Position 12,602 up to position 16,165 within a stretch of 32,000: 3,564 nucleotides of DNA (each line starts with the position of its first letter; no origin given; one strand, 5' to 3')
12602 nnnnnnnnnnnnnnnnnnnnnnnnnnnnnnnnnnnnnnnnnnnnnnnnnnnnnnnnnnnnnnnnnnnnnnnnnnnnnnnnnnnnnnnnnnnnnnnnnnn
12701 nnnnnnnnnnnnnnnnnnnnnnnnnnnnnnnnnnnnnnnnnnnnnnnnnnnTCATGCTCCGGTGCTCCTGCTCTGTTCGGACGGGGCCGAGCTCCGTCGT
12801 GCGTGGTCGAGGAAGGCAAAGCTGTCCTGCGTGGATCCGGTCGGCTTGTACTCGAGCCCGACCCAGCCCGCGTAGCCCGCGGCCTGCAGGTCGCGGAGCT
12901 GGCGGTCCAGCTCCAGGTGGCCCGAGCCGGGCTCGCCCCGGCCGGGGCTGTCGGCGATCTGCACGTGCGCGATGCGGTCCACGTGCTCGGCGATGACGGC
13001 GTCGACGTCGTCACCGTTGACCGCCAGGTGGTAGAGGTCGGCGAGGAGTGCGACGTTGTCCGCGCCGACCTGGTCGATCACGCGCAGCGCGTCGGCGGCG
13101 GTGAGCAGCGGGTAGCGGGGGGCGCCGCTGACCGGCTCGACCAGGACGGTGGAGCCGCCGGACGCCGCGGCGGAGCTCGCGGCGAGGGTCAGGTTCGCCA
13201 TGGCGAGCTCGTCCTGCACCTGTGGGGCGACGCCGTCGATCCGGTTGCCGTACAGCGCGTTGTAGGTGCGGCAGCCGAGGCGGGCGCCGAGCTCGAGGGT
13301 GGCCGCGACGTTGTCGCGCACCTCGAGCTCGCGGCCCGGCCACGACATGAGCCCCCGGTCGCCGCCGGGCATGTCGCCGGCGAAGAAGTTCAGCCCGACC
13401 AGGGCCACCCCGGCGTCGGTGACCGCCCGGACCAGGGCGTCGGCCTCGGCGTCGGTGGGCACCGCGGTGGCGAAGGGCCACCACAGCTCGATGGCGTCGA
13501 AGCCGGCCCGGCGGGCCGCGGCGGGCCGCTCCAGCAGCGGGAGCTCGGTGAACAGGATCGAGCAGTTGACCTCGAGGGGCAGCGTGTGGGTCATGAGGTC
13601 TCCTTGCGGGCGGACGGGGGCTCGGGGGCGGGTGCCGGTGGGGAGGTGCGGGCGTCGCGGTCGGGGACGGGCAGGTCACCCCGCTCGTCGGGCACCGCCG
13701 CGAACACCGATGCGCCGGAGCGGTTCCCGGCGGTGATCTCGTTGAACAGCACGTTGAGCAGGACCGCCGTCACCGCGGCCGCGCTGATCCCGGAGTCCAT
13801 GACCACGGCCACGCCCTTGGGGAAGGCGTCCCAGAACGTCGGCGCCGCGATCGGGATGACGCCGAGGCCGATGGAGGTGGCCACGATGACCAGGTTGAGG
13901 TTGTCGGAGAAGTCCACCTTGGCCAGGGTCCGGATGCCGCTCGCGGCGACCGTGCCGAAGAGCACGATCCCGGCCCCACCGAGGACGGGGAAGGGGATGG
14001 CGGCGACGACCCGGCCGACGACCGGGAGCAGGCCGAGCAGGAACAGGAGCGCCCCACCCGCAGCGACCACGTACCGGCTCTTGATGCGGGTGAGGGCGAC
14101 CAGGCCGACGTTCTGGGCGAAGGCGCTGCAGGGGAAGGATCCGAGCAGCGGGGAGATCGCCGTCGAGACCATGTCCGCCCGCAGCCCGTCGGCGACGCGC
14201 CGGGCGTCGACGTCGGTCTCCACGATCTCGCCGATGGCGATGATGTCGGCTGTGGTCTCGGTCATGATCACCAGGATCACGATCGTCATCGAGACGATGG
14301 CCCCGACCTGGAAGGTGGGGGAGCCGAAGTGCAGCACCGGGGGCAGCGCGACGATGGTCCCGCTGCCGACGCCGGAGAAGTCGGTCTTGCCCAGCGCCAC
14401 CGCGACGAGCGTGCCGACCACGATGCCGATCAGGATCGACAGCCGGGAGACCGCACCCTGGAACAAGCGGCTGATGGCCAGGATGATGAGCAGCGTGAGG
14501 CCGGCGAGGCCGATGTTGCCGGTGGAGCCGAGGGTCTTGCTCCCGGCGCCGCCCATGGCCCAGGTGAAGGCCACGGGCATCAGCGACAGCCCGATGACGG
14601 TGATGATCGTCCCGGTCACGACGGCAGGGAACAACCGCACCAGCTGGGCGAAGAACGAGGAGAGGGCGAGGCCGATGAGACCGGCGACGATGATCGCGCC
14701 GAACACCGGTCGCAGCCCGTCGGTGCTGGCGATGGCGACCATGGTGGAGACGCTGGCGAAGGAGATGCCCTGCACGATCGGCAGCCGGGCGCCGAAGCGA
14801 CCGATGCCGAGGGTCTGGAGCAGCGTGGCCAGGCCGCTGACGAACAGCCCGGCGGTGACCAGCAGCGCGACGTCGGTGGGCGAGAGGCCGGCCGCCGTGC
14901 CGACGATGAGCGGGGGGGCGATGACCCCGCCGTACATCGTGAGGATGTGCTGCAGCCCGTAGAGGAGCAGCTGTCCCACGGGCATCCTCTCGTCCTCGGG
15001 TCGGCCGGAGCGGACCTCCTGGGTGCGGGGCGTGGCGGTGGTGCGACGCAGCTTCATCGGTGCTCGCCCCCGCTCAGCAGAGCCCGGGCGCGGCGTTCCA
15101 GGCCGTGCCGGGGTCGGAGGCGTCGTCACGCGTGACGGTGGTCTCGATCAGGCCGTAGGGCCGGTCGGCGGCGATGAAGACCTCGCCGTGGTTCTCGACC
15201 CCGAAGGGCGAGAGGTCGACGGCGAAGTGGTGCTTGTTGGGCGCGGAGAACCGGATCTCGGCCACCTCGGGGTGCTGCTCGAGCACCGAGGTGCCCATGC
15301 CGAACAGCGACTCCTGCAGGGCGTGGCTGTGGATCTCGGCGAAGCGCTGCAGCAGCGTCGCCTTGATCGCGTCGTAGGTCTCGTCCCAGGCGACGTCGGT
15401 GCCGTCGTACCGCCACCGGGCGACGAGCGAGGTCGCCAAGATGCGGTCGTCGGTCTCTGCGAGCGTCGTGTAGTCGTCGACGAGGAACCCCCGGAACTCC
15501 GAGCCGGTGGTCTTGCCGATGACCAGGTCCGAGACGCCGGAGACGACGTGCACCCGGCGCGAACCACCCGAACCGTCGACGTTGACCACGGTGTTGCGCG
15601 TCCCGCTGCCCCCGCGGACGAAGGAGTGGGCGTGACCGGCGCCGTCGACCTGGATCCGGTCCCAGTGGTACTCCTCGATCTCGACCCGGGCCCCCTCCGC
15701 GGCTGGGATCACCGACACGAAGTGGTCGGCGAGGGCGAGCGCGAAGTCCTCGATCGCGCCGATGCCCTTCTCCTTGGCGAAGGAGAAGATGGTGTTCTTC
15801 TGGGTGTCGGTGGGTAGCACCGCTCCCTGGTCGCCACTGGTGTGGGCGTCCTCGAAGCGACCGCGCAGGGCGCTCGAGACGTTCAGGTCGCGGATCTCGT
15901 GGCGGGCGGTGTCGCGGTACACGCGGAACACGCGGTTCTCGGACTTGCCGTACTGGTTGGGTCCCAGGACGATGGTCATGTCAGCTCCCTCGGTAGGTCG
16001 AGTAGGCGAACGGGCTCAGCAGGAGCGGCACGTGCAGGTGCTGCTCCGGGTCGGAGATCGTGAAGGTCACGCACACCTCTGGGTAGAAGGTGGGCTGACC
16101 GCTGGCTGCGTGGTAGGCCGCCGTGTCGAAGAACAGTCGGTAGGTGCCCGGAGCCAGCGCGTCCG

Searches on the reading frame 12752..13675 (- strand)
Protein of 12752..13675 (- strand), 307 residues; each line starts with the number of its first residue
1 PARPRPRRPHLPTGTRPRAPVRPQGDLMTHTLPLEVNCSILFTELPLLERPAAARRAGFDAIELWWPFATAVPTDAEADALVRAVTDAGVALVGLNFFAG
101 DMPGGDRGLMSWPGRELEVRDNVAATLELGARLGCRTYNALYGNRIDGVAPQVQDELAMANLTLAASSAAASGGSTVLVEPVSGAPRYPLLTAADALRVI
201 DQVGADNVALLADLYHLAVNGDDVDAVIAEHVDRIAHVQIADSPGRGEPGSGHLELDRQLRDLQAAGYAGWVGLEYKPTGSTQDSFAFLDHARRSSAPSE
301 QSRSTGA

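Call 44: search_protein_families(library=pfam, proteins=[window:12752-13675:-], max_evalue=0.001)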
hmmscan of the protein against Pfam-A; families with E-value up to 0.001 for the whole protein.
window:12752-13675:- (307 aa): 1 family
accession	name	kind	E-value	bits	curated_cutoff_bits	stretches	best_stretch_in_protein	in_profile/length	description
PF01261.30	AP_endonuc_2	-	1.8e-38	133.1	31.1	1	52-289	2-246/249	Xylose isomerase-like TIM barrel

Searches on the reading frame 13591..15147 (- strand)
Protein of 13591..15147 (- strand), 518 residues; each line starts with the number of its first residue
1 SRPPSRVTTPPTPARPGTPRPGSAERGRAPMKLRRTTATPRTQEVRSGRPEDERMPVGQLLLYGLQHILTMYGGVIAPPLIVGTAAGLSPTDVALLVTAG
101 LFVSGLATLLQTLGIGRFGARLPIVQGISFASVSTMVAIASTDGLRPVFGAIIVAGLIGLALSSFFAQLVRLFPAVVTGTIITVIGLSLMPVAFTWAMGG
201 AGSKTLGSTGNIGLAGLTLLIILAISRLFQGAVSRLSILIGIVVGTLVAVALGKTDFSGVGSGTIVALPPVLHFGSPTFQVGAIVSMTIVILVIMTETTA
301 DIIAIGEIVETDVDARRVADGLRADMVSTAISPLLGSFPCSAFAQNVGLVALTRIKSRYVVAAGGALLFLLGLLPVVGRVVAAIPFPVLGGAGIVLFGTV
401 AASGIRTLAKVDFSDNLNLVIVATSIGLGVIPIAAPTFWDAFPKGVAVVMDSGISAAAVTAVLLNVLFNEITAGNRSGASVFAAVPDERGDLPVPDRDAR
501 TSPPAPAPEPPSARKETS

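Call 44: search_protein_families(library=pfam, proteins=[window:13591-15147:-], max_evalue=0.001)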
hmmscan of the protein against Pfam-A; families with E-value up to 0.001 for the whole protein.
window:13591-15147:- (518 aa): 1 family
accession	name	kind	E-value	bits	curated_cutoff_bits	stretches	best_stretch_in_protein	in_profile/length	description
PF00860.26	Xan_ur_permease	-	6.1e-90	302.2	27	1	58-436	1-387/389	Permease family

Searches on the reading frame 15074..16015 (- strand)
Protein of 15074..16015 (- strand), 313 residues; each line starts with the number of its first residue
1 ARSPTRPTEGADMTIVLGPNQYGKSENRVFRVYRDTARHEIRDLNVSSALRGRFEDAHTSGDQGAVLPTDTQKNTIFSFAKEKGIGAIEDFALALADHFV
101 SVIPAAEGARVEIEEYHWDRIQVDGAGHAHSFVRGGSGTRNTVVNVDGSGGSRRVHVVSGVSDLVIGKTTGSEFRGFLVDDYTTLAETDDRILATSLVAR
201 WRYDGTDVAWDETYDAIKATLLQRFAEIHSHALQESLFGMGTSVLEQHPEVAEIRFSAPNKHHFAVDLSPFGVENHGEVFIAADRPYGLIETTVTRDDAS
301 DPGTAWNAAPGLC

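Call 44: search_protein_families(library=pfam, proteins=[window:15074-16015:-], max_evalue=0.001)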
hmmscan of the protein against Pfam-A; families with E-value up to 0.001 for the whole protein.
window:15074-16015:- (313 aa): 1 family
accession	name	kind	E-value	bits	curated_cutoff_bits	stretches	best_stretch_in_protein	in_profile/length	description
PF01014.23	Uricase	-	6.8e-57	192.2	25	2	158-291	2-140/140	Uricase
